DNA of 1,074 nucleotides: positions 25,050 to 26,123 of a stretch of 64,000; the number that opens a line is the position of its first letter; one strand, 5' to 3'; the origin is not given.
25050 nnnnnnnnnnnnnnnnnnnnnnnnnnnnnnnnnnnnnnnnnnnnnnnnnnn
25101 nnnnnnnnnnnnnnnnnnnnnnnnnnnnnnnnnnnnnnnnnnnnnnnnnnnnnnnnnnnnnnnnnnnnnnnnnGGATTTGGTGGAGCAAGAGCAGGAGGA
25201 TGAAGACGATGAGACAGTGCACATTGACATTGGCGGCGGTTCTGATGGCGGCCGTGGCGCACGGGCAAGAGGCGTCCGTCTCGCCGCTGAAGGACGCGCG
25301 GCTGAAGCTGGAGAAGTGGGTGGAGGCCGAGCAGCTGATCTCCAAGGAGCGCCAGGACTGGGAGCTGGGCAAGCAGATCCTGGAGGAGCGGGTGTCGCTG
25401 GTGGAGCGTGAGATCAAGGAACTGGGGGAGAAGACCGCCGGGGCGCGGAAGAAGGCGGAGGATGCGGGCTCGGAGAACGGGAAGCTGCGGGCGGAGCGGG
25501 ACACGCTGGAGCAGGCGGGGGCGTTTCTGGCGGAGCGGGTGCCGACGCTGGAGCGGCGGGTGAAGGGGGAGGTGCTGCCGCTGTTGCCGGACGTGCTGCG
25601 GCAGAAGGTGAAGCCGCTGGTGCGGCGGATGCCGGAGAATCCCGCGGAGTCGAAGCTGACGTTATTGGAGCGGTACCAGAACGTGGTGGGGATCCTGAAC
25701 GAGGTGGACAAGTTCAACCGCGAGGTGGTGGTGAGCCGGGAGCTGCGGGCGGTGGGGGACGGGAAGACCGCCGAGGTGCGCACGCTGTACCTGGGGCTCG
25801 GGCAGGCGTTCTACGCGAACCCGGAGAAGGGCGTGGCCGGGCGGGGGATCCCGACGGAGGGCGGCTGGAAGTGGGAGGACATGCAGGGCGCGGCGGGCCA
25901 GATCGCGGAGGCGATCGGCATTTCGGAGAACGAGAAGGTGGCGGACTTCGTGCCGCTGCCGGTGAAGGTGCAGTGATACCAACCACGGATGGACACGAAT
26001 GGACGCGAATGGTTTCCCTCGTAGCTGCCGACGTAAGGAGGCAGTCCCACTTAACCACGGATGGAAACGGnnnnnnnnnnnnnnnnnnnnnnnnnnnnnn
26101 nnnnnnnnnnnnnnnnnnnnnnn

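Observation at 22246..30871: Vibrio TonB2/Ttp-like seven-gene energy-transduction cluster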

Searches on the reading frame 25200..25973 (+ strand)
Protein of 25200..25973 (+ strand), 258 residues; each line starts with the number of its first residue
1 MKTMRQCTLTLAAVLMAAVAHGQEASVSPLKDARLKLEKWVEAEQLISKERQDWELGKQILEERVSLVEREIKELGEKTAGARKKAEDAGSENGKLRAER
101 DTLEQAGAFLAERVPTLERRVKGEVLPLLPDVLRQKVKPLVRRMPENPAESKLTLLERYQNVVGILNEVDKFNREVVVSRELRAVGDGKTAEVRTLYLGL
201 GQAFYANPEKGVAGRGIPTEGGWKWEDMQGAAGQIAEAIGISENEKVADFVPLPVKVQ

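Call 9: search_protein_families(library=pfam, proteins=[window:25200-25973:+], max_evalue=0.01)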
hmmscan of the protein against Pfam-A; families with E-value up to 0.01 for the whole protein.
window:25200-25973:+ (258 aa): 1 family
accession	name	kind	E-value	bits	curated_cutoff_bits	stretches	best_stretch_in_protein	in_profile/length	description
PF11932.13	DUF3450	-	4.5e-25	88.8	32.6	1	12-255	5-240/241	Protein of unknown function (DUF3450)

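Call 10: search_protein_families(library=ncbifam, proteins=[window:25200-25973:+], max_evalue=0.001)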
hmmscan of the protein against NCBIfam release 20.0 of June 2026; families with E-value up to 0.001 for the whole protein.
window:25200-25973:+ (258 aa): 0 families

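Call 86: search_solved_structures(query=window:25200-25973:+, max_evalue=1)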
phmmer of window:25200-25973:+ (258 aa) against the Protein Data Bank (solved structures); distinct sequences matched with E-value up to 1: 0.
